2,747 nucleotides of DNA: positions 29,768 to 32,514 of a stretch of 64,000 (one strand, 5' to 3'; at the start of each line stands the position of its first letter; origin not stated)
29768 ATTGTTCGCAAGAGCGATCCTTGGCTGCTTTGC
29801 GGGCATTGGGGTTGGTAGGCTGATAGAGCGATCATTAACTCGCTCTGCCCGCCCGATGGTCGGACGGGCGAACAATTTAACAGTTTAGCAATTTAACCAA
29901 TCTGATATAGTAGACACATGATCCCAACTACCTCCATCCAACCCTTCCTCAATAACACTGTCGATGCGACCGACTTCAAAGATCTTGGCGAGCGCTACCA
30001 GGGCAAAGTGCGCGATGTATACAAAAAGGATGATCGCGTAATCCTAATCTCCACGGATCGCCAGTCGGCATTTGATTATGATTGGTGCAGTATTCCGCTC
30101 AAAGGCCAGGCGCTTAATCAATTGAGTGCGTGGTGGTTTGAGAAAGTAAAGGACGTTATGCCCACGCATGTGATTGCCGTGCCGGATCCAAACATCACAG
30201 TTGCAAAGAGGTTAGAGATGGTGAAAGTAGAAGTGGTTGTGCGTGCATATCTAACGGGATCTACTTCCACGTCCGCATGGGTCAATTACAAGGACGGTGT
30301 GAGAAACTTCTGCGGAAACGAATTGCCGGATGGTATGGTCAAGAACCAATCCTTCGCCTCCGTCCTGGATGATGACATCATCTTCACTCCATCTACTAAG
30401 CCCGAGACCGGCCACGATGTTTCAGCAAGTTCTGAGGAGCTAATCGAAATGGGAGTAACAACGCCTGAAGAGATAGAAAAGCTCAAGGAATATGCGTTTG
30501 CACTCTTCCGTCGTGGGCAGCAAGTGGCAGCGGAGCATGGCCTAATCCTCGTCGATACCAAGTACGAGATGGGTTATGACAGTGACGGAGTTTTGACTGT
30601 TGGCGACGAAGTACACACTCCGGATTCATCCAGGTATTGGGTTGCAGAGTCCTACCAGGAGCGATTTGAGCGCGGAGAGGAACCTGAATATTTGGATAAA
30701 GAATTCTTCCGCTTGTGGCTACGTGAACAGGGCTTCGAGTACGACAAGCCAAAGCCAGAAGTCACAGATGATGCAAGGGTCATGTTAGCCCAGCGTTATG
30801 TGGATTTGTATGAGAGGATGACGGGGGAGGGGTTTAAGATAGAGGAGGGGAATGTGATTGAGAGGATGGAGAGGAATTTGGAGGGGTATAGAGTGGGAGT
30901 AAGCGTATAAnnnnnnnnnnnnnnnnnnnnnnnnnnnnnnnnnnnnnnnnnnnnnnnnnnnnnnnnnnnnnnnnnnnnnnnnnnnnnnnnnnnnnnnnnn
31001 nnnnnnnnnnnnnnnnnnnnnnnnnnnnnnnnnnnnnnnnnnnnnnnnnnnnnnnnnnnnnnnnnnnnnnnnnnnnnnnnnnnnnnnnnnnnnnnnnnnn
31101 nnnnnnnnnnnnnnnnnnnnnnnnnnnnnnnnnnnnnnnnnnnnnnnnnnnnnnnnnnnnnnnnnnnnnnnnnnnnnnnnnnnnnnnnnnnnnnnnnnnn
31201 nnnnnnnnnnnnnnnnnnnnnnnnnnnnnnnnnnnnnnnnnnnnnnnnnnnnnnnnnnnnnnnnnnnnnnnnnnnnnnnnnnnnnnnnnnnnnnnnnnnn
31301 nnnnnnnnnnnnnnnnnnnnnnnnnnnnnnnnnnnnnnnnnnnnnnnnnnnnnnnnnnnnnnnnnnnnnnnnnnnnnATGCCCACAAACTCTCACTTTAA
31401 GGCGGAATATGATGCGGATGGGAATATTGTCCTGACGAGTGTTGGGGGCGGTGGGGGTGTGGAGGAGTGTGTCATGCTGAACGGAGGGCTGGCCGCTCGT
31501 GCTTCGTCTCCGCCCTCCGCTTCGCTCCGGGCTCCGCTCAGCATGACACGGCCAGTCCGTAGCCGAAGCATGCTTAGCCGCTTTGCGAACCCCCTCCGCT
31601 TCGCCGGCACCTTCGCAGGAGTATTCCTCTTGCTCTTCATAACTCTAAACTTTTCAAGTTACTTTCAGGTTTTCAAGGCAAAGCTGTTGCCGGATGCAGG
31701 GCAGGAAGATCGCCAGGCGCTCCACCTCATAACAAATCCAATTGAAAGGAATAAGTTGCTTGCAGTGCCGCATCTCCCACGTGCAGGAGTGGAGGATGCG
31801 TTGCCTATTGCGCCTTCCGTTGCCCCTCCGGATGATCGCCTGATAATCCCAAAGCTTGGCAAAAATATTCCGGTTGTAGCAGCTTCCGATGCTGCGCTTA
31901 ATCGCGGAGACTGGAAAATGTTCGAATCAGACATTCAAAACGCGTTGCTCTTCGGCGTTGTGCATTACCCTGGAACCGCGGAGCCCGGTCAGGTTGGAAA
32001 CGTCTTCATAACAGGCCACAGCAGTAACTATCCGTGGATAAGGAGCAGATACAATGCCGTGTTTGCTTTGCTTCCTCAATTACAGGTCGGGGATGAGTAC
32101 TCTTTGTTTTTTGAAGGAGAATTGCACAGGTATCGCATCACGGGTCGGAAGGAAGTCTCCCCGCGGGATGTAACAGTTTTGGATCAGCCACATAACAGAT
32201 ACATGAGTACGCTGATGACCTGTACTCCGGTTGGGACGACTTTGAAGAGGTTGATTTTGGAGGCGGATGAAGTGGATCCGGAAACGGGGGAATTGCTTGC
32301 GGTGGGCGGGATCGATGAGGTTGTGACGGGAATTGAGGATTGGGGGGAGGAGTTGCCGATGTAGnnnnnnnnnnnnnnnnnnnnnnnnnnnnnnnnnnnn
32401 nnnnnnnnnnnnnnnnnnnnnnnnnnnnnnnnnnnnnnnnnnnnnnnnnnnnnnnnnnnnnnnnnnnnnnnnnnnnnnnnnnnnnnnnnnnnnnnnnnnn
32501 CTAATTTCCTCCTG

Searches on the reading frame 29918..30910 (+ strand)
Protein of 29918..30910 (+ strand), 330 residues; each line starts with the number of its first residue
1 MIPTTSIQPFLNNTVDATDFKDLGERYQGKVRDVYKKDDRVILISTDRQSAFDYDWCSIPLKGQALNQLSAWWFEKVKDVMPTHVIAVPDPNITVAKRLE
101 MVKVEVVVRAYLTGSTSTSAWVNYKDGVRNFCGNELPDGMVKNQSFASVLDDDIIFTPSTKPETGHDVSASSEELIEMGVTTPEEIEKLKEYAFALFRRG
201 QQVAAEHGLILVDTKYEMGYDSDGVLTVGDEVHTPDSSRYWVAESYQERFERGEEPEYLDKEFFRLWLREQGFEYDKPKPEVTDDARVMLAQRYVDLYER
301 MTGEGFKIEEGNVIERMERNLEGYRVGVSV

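Call 55: search_protein_families(library=pfam, proteins=[window:29918-30910:+])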
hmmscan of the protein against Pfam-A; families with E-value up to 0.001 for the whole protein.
window:29918-30910:+ (330 aa): 1 family
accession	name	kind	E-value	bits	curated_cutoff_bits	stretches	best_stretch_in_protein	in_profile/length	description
PF01259.24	SAICAR_synt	-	1e-64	219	20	1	27-277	3-228/233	SAICAR synthetase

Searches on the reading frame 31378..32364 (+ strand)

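Call 55: search_protein_families(library=pfam, proteins=[window:31378-32364:+])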
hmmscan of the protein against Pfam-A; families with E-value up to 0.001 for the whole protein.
window:31378-32364:+ (328 aa): 1 family
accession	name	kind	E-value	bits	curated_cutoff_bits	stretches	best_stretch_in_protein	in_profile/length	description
PF04203.18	Sortase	-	1.8e-21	76.6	26.6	1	156-298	2-124/125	Sortase domain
